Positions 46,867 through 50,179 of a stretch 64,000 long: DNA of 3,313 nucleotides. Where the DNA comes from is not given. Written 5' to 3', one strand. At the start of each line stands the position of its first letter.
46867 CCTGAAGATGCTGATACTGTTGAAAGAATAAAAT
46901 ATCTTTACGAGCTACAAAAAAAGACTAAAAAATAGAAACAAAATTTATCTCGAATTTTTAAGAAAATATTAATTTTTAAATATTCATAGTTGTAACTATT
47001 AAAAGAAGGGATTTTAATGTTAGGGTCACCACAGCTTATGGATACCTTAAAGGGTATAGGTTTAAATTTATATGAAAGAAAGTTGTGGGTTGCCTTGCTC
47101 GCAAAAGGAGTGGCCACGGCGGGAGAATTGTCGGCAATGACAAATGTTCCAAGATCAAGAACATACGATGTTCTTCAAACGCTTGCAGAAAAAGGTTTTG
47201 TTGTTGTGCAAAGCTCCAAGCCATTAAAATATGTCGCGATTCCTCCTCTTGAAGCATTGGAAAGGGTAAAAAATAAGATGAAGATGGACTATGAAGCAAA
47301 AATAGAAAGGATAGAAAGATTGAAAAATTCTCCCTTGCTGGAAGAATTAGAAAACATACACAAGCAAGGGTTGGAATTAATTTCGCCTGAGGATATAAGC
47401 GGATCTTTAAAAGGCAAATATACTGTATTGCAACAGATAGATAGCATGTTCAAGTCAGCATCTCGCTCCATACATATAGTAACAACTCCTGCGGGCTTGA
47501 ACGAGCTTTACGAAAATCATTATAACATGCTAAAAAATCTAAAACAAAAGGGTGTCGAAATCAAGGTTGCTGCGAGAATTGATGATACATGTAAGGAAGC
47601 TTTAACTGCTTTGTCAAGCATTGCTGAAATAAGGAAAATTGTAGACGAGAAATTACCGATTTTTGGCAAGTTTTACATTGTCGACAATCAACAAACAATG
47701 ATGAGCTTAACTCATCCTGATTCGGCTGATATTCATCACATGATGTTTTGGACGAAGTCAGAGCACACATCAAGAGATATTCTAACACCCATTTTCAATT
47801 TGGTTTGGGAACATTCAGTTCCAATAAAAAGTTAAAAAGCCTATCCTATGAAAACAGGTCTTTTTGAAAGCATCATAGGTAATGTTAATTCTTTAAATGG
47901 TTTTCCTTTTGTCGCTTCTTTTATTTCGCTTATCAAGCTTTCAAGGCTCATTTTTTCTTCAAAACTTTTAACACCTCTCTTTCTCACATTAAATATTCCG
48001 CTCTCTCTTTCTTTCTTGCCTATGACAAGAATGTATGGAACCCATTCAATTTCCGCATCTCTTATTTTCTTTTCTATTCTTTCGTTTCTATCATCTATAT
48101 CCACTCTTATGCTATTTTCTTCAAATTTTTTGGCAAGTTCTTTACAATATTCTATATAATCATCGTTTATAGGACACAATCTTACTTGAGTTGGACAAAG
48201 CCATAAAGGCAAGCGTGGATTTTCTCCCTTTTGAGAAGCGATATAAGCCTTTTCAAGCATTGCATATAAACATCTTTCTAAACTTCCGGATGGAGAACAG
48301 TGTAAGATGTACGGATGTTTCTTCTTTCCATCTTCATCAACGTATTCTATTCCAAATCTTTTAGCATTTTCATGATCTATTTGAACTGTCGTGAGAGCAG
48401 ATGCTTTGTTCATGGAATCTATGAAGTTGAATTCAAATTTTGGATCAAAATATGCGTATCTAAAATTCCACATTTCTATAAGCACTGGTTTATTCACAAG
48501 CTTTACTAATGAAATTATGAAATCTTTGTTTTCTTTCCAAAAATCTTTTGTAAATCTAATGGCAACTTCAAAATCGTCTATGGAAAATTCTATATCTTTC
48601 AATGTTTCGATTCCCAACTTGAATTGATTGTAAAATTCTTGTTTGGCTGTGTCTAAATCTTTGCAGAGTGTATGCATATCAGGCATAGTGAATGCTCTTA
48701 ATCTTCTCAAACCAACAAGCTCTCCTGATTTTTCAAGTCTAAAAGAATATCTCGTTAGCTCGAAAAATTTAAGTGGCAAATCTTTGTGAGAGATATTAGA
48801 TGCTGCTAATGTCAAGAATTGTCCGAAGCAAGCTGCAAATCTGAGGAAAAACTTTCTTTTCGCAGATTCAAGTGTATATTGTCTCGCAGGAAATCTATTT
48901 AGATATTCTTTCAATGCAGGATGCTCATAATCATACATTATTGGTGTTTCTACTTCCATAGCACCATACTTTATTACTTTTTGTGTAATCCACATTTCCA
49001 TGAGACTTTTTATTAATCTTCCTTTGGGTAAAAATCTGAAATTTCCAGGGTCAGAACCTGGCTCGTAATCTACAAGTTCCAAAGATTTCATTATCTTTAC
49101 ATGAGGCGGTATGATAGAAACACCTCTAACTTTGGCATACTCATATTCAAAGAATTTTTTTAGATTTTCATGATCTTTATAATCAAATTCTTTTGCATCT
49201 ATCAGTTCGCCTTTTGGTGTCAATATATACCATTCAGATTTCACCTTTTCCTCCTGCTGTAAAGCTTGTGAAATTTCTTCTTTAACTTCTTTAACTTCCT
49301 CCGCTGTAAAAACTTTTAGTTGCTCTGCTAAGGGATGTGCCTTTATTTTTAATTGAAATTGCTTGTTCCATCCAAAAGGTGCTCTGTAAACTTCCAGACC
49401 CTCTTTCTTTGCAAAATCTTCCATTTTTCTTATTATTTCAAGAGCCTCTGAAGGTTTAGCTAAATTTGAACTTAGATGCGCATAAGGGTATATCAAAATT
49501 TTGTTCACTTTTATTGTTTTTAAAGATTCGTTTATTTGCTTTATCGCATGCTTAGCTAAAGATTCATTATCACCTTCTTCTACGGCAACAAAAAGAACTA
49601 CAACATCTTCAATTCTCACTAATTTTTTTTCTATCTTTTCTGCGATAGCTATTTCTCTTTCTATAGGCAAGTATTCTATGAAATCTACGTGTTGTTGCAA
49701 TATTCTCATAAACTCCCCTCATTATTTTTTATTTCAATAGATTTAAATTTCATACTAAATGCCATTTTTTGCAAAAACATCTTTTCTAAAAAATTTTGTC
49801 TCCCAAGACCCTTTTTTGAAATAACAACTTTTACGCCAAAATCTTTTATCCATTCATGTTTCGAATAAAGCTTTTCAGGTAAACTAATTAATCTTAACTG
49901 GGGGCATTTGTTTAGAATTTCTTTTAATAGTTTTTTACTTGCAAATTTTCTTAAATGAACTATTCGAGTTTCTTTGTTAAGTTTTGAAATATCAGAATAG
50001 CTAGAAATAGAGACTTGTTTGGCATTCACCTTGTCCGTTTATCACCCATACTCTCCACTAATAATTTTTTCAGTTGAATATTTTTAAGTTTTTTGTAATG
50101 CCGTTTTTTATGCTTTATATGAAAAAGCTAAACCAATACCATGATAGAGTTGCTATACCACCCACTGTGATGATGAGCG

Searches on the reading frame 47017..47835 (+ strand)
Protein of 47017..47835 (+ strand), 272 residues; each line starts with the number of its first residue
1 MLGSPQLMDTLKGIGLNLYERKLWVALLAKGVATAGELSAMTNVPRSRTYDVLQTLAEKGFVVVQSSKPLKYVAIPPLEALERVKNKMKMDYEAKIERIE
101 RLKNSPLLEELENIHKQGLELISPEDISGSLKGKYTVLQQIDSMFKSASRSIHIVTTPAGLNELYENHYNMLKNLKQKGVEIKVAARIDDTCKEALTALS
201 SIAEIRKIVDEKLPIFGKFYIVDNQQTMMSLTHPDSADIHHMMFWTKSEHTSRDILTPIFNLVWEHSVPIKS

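Call 97: search_protein_families(library=pfam, proteins=[window:47017-47835:+], max_evalue=0.1)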
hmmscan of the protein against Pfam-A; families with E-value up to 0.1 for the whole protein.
window:47017-47835:+ (272 aa): 9 families
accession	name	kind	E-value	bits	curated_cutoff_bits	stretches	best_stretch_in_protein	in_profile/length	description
PF01978.25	TrmB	-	3.6e-20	72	25.6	1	11-77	1-67/68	Sugar-specific transcriptional regulator TrmB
PF09339.16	HTH_IclR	-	3.5e-05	23.9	22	1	34-63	20-49/52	IclR helix-turn-helix domain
PF11495.14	Regulator_TrmB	-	0.0011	18.7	22.2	1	132-270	6-135/233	Archaeal transcriptional regulator TrmB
PF12802.13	MarR_2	-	0.0053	17.3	27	1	30-67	19-55/61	MarR family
PF04157.22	EAP30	-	0.017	15.3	26.8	0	30-64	182-217/219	EAP30/Vps36 family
PF01022.26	HTH_5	-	0.031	14.6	22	1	27-62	10-45/47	Bacterial regulatory protein, arsR family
PF24217.1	DUF7436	-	0.083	13.3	34.2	0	145-269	24-152/153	Family of unknown function (DUF7436)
PF09904.15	HTH_43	-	0.091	13.1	27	0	19-61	6-49/89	Winged helix-turn helix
PF25240.1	PUB2_N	-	0.096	13.1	29.5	0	161-244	29-114/140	PUB2-like, N-terminal domain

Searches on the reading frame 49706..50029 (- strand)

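Call 97: search_protein_families(library=pfam, proteins=[window:49706-50029:-], max_evalue=0.1)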
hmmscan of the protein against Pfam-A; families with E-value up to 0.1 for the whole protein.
window:49706-50029:- (107 aa): 2 families
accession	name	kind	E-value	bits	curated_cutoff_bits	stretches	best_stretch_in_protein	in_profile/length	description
PF08004.16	DUF1699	-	9.7e-08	32.2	33.4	1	8-54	6-52/130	Protein of unknown function (DUF1699)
PF01922.23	SRP19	-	0.066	14.5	25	1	11-74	6-72/95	SRP19 protein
